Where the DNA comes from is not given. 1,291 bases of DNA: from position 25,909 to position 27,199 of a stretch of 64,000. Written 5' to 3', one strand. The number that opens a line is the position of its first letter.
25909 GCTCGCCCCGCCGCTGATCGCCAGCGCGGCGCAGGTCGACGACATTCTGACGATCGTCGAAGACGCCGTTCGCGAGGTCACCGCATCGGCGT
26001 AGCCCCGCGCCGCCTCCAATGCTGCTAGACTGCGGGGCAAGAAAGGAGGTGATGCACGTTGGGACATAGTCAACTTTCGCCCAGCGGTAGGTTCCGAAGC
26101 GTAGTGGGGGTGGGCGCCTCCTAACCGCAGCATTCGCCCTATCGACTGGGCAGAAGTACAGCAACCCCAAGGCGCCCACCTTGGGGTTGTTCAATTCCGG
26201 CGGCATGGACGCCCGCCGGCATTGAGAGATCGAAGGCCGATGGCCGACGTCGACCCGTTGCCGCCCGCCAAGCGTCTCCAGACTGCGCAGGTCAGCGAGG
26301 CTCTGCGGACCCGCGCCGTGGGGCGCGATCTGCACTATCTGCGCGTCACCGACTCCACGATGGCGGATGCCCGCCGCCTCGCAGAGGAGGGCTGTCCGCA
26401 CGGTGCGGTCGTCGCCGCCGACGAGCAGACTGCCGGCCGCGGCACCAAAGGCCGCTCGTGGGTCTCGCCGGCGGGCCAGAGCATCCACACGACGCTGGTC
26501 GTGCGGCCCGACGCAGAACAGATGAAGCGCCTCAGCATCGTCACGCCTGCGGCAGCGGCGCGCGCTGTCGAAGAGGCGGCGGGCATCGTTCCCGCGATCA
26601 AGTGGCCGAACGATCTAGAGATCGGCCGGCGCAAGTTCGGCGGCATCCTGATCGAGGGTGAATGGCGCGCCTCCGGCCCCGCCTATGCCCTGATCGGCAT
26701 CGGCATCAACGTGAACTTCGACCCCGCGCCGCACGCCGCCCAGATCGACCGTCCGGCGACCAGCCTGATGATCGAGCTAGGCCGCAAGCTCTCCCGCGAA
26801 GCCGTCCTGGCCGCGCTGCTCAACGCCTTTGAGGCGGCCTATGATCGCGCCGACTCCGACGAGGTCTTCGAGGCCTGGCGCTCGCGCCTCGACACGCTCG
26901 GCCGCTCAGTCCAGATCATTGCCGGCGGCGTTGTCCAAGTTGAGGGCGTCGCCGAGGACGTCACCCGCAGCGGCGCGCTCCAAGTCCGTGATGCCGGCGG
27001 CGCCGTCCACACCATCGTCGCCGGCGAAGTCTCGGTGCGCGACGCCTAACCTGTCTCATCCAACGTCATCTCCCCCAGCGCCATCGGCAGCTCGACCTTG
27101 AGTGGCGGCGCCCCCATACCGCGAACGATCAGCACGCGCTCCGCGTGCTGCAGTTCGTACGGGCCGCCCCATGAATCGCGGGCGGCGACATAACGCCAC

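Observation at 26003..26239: bioA-birA spacer carries a 12-nt anti-SD complement, a 21-codon TTG leader ORF and mutually exclusive hairpins (attenuator or small-RNA candidate)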

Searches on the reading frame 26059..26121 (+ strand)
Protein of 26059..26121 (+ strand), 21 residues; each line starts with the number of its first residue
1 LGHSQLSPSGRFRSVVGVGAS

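Call 38: list_cluster_members(proteins=[window:26059-26121:+, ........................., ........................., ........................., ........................, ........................, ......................, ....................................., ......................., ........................])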
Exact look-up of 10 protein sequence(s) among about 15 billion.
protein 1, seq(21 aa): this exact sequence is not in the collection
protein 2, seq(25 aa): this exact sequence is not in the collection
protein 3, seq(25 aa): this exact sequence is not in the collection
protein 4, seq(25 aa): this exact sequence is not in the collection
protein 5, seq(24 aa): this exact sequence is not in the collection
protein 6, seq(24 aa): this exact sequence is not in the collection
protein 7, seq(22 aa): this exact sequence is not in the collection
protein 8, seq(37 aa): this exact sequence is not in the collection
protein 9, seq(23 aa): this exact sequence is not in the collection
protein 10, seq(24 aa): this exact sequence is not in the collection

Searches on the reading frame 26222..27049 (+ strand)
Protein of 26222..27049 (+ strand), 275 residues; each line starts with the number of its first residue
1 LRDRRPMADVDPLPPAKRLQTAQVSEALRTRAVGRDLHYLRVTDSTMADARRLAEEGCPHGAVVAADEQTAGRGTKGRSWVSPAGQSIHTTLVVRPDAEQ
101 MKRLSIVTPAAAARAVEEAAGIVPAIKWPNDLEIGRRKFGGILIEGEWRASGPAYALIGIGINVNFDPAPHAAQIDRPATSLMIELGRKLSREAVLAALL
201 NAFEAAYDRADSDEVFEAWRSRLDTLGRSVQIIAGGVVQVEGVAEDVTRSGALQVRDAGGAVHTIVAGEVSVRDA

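Call 8: search_protein_families(library=pfam, proteins=[window:26222-27049:+])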
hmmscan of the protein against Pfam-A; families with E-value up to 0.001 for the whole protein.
window:26222-27049:+ (275 aa): 2 families
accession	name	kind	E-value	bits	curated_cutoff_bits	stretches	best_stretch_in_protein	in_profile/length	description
PF03099.24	BPL_LplA_LipB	-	5e-15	56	21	1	40-163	2-133/133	Biotin/lipoate A/B protein ligase family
PF02237.23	BPL_C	-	1.1e-07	32.1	21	1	225-273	1-48/48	Biotin protein ligase C terminal domain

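Call 9: search_protein_families(library=ncbifam, proteins=[window:26222-27049:+])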
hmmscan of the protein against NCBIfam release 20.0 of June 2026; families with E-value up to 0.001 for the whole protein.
window:26222-27049:+ (275 aa): 11 families
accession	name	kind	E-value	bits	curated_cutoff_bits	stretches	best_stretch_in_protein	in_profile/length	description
NF008848.0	PRK11886.1-3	equivalog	4.3e-45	154.1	362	1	18-274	63-317/319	bifunctional biotin--[acetyl-CoA-carboxylase] ligase/biotin operon repressor BirA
TIGR00121.1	birA_ligase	equivalog_domain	4.4e-44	150.8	83.1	1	37-272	2-234/235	biotin--[acetyl-CoA-carboxylase] ligase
NF006206.0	PRK08330.1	equivalog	9.9e-39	133.1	311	1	28-273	4-241/243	biotin--protein ligase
NF008847.0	PRK11886.1-2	equivalog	1e-38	133.5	293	1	19-274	67-318/320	bifunctional biotin--[acetyl-CoA-carboxylase] ligase/biotin operon repressor BirA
NF005405.0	PRK06955.1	equivalog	3.8e-30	105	312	1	18-275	16-296/300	biotin--[acetyl-CoA-carboxylase] ligase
NF008850.0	PRK11886.1-5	equivalog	3.7e-24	85.5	489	1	33-274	77-318/320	bifunctional biotin--[acetyl-CoA-carboxylase] ligase/biotin operon repressor BirA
NF008849.0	PRK11886.1-4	equivalog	1.4e-23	83.5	474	1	37-274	81-318/320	bifunctional biotin--[acetyl-CoA-carboxylase] ligase/biotin operon repressor BirA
NF008846.0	PRK11886.1-1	equivalog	2.2e-22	79.8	353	1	34-272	74-308/312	bifunctional biotin--[acetyl-CoA-carboxylase] ligase/biotin operon repressor BirA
NF009862.0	PRK13325.1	equivalog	4e-20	72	761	1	52-274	102-324/592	bifunctional biotin--[acetyl-CoA-carboxylase] ligase/type III pantothenate kinase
NF004607.0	PRK05935.1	equivalog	2.1e-14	53.8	219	1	45-202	13-170/190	biotin--protein ligase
NF006294.0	PRK08477.1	equivalog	2.8e-09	36.6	179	1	52-211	22-179/214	biotin--[acetyl-CoA-carboxylase] ligase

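Call 14: find_related_loci(query=window:26240-27049:+, collection=genome_contigs, flank=4000)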
Query window:26240-27049:+ (269 aa) in genome_contigs; peptide patterns used: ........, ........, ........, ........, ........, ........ (x = any residue, [..] = any of these).
600 stretches matched a pattern (row limit reached: there are more); 43 encode a relative of the query (tblastn E <= 1e-3); 43 distinct loci.
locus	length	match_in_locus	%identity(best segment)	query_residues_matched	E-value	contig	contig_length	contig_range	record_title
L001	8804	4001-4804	79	1-268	3e-140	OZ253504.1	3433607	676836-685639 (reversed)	MAG: Dehalococcoidia bacterium isolate 231ea081-d24a-4d48-806f-feb732625d76 genome assembly, chromosome: 1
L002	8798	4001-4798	73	3-267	1e-125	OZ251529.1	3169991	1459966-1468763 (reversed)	MAG: Dehalococcoidia bacterium isolate 64543fda-5a3a-48f4-bbbd-4b73dd240877 genome assembly, chromosome: 1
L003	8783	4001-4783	65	7-267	9e-99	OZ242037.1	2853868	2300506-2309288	MAG: Dehalococcoidia bacterium isolate 2a7bb1ba-5d4f-497c-a9a7-d309ef017ae2 genome assembly, chromosome: 1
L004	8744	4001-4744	43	18-267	5e-59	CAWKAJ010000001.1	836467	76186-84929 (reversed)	MAG: uncultured Chloroflexia bacterium isolate MFD03726.bin.1.10 genome assembly, contig: contig_21939, whole genome sho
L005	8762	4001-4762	44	13-267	4e-56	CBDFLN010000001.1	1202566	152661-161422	MAG: Dehalococcoidia bacterium isolate 003fc3b9-e64e-4308-b6bf-e309b32d3edc genome assembly, contig: contig_1, whole gen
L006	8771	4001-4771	39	7-266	2e-53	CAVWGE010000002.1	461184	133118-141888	MAG: uncultured Chloroflexia bacterium isolate MFD04408.bin.1.9 genome assembly, contig: contig_21453, whole genome shot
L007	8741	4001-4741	40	18-266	4e-53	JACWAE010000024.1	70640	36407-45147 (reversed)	MAG: Dehalococcoidia bacterium isolate B_CHL_03 k141_43630, whole genome shotgun sequence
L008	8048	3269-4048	40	7-267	1e-52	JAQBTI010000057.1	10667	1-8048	MAG: Chloroflexota bacterium isolate casp150-mb.113 NODE_15822_length_10667_cov_0.062074, whole genome shotgun sequence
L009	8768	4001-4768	37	13-267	2e-52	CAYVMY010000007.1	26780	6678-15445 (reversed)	MAG TPA_asm: uncultured Dehalococcoidia bacterium isolate SRP092796_co3_902 genome assembly, contig: NODE_2775_length_26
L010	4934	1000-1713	41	27-265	3e-50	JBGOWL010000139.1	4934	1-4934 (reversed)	MAG: Dehalococcoidia bacterium isolate OBJ_0618_130150_93 k141_4274004_length_4934_cov_9.0259, whole genome shotgun sequ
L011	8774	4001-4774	38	13-267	5e-49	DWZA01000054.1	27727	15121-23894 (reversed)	MAG TPA_asm: Candidatus Lachnoclostridium stercoravium isolate CHK178-16964 CHK178__C107827_L27727_SAMEA5754822, whole g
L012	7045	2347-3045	42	34-267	7e-49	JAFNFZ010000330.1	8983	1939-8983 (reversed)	MAG: Chloroflexota bacterium isolate bin_27 PROKKA_contig000330, whole genome shotgun sequence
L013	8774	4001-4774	41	9-267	1e-48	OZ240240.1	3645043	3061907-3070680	MAG: Dehalococcoidia bacterium isolate 9fa25b9b-25de-44f7-936b-2c4815794ad0 genome assembly, chromosome: 1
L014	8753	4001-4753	40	16-268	2e-47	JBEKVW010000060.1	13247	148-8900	MAG: Dehalococcoidia bacterium isolate SPRUCE 613 SPRUCE_613_60, whole genome shotgun sequence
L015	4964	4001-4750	40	16-268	4e-47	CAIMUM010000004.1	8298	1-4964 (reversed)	MAG: uncultured Dehalococcoidia bacterium isolate A14_bin-2372 genome assembly, contig: bin-2372:004/231, whole genome s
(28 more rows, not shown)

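Call 58: find_homologous_proteins(query=window:26240-27049:+, max_evalue=1e-40)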
Query window:26240-27049:+ (269 aa): 783 proteins with E <= 1e-40 among 8000 candidates; the best 120 are listed.
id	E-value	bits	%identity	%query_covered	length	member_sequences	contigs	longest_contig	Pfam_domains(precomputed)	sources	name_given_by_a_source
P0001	1.6e-151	521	92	100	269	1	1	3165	PF03099.25,PF02237.24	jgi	-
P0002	3.6e-136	471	81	100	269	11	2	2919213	PF03099.25,PF02237.24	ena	-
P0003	8.7e-134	463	80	100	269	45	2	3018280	PF03099.25,PF02237.24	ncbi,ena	-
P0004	3.3e-126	438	77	99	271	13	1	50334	PF03099.25,PF02237.24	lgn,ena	-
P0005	3.0e-125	435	77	99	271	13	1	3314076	PF03099.25,PF02237.24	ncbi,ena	-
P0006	3.0e-124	432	76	98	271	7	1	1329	PF03099.25,PF02237.24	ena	-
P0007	4.7e-124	431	76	99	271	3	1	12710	PF03099.25,PF02237.24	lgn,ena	-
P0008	2.3e-123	429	76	98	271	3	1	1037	PF03099.25,PF02237.24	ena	-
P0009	3.1e-123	428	75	100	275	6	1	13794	PF03099.25,PF02237.24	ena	-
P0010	3.9e-123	428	74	98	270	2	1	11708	PF03099.25,PF02237.24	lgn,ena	-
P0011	2.4e-122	425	76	99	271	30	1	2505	PF03099.25,PF02237.24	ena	-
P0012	1.3e-121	423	74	99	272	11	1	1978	PF03099.25,PF02237.24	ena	-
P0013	1.5e-120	420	75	99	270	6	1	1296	PF03099.25,PF02237.24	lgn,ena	-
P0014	2.3e-119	416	72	99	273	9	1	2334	PF03099.25,PF02237.24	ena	-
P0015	2.6e-119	415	73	100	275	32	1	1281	PF03099.25,PF02237.24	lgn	-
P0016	5.4e-119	414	73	100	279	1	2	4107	PF03099.25,PF02237.24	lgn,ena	-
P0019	8.7e-105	368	66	99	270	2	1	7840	PF03099.25,PF02237.24,PF16917.11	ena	-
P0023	1.5e-100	354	66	97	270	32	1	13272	PF03099.25,PF02237.24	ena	-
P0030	1.5e-94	334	63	100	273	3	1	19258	PF03099.25,PF02237.24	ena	-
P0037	1.3e-92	328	59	100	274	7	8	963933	PF03099.25,PF02237.24,PF16917.11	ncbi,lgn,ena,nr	ncbi:MAG: biotin--[acetyl-CoA-carboxylase] ligase [Chloroflexi bacterium]|nr:biotin--[acetyl-CoA-car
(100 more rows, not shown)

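Call 59: find_encoding_contigs(protein=P0001, flank=1500, max_places=3)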
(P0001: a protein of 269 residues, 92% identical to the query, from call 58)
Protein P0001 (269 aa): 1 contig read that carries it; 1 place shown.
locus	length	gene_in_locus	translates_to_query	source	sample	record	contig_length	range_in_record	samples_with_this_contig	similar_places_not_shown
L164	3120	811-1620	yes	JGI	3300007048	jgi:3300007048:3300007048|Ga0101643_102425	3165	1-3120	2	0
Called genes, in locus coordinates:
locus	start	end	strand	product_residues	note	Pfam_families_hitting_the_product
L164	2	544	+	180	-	?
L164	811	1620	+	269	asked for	PF03099:BPL_LplA_LipB, PF02237:BPL_C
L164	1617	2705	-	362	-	-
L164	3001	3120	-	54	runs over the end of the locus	?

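Call 60: find_encoding_contigs(protein=P0002, flank=1500, max_places=3)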
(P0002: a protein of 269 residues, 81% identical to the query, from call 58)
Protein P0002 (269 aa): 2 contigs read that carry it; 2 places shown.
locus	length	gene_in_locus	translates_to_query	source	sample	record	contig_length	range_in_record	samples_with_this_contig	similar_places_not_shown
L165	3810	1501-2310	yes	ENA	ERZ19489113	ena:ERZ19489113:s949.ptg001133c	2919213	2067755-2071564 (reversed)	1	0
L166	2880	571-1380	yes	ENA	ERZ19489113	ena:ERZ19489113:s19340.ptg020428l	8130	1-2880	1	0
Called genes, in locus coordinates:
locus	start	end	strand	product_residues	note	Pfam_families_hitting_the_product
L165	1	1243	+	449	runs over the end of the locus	PF00202:Aminotran_3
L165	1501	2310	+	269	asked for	PF03099:BPL_LplA_LipB, PF02237:BPL_C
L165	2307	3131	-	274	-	PF00211:Guanylate_cyc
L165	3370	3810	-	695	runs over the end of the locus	PF00270:DEAD (faint), PF04851:ResIII, PF17757:UvrB_inter, PF27431:UvrB_3rd, PF00271:Helicase_C, PF12344:UvrB, PF02151:UVR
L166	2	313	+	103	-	?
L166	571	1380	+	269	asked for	PF03099:BPL_LplA_LipB, PF02237:BPL_C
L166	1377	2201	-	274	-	PF00211:Guanylate_cyc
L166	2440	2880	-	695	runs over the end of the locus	PF00270:DEAD (faint), PF04851:ResIII, PF17757:UvrB_inter, PF27431:UvrB_3rd, PF00271:Helicase_C, PF12344:UvrB, PF02151:UVR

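Call 61: find_encoding_contigs(protein=P0005, flank=1500, max_places=3)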
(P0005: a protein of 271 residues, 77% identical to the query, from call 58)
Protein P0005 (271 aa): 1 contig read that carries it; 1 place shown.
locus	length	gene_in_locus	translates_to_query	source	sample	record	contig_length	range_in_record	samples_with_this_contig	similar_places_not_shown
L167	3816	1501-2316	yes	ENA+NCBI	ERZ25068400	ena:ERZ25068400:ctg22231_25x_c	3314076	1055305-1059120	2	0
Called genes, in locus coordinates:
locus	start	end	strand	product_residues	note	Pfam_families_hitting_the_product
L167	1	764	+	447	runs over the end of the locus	PF00202:Aminotran_3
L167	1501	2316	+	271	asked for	PF03099:BPL_LplA_LipB, PF02237:BPL_C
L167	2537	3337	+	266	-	PF00211:Guanylate_cyc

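Call 62: find_encoding_contigs(protein=P0009, flank=1500, max_places=3)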
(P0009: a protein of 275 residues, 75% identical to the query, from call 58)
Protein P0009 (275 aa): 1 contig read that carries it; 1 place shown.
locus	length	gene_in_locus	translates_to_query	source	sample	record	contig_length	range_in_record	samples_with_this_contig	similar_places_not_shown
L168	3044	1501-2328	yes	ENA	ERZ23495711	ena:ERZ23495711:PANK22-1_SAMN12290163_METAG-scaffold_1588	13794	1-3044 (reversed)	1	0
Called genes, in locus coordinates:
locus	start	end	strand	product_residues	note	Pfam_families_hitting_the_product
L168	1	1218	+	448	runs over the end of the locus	PF00202:Aminotran_3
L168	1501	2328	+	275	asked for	PF03099:BPL_LplA_LipB, PF02237:BPL_C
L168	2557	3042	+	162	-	?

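Call 63: find_encoding_contigs(protein=P0010, flank=1500, max_places=3)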
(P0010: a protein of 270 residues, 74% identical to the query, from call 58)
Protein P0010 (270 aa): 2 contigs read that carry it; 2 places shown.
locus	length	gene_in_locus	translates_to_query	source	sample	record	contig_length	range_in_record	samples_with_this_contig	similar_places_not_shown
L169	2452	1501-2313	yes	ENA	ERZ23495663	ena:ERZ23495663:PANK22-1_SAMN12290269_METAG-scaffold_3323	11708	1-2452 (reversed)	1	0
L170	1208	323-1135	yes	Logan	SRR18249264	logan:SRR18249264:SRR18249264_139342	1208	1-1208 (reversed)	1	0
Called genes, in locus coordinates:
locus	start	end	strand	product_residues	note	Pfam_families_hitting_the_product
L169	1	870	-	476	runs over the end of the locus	PF06965:Na_H_antiport_1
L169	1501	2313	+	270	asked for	PF03099:BPL_LplA_LipB, PF02237:BPL_C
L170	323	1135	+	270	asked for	PF03099:BPL_LplA_LipB, PF02237:BPL_C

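Call 64: find_encoding_contigs(protein=P0016, flank=1500, max_places=3)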
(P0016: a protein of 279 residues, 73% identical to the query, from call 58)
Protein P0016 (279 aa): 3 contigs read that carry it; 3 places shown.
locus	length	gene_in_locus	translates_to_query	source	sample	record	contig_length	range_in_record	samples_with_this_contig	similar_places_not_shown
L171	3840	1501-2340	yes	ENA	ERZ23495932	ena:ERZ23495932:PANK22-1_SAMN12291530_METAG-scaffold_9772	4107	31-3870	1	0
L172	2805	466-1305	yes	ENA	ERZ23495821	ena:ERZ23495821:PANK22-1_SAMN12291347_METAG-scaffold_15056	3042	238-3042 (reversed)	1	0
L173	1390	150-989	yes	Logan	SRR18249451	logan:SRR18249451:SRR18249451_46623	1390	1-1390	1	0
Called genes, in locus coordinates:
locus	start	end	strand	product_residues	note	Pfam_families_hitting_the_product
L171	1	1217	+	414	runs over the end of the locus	?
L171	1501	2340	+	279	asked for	PF03099:BPL_LplA_LipB, PF02237:BPL_C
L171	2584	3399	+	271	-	PF00211:Guanylate_cyc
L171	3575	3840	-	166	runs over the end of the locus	?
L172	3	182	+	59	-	?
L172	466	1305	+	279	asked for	PF03099:BPL_LplA_LipB, PF02237:BPL_C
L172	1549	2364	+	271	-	PF00211:Guanylate_cyc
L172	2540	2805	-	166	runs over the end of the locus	?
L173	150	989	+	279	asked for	PF03099:BPL_LplA_LipB, PF02237:BPL_C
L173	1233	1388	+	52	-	?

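Call 65: find_encoding_contigs(protein=P0019, flank=1500, max_places=3)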
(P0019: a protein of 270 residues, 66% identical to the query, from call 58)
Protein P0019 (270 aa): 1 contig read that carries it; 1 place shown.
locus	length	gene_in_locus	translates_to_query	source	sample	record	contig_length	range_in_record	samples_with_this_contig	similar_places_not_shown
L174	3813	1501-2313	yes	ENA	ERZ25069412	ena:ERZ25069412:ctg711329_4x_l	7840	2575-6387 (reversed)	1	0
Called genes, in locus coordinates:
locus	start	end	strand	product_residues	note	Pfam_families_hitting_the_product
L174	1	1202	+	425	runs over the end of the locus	PF00202:Aminotran_3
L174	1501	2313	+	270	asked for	PF03099:BPL_LplA_LipB, PF16917:BPL_LplA_LipB_2 (weak), PF02237:BPL_C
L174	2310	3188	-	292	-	-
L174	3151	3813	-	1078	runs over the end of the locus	?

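Call 66: find_encoding_contigs(protein=P0023, flank=1500, max_places=3)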
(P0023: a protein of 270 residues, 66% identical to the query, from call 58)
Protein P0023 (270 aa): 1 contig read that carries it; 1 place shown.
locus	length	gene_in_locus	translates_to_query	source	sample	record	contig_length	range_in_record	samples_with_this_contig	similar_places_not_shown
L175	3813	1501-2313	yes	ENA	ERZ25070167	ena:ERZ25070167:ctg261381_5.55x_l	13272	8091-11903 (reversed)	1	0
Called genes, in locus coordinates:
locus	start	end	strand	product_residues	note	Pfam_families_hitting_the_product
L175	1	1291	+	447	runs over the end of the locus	PF00202:Aminotran_3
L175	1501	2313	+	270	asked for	PF03099:BPL_LplA_LipB, PF02237:BPL_C (weak)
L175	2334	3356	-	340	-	PF03576:Peptidase_S58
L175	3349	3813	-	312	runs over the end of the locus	PF00795:CN_hydrolase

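Call 67: find_encoding_contigs(protein=P0030, flank=1500, max_places=3)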
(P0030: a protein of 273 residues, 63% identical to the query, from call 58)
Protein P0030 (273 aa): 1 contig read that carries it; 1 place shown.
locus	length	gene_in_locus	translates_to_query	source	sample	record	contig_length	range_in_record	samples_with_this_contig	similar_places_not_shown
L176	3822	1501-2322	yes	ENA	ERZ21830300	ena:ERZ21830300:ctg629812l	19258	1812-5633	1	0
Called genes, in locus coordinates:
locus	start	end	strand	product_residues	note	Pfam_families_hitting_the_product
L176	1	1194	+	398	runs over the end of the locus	PF13540:RCC1_2 (faint)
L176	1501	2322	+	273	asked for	PF03099:BPL_LplA_LipB, PF02237:BPL_C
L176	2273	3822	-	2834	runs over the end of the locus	PF13205:Big_5 (faint), PF13753:SWM_repeat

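Call 68: find_encoding_contigs(protein=P0037, flank=1500, max_places=4)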
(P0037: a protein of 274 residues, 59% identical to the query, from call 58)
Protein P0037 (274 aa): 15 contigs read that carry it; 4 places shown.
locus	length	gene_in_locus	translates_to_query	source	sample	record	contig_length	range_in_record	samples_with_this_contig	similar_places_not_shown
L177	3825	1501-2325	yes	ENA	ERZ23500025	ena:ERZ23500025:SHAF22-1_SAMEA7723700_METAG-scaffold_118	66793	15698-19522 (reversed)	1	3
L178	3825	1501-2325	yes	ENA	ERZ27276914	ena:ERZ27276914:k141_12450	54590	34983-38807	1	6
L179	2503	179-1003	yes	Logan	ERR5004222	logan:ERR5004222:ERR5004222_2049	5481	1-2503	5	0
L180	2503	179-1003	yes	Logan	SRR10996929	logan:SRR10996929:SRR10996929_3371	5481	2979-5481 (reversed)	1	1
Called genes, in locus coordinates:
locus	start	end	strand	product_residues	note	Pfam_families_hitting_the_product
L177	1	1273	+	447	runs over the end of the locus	PF00202:Aminotran_3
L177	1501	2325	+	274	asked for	PF03099:BPL_LplA_LipB, PF16917:BPL_LplA_LipB_2, PF02237:BPL_C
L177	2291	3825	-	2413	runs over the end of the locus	PF13205:Big_5 (faint), PF13753:SWM_repeat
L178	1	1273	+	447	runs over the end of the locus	PF00202:Aminotran_3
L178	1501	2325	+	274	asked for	PF03099:BPL_LplA_LipB, PF16917:BPL_LplA_LipB_2, PF02237:BPL_C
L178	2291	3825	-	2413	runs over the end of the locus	PF13205:Big_5 (faint), PF13753:SWM_repeat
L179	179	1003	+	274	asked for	PF03099:BPL_LplA_LipB, PF16917:BPL_LplA_LipB_2, PF02237:BPL_C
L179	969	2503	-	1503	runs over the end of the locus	?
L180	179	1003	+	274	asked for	PF03099:BPL_LplA_LipB, PF16917:BPL_LplA_LipB_2, PF02237:BPL_C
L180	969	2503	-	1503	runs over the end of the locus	?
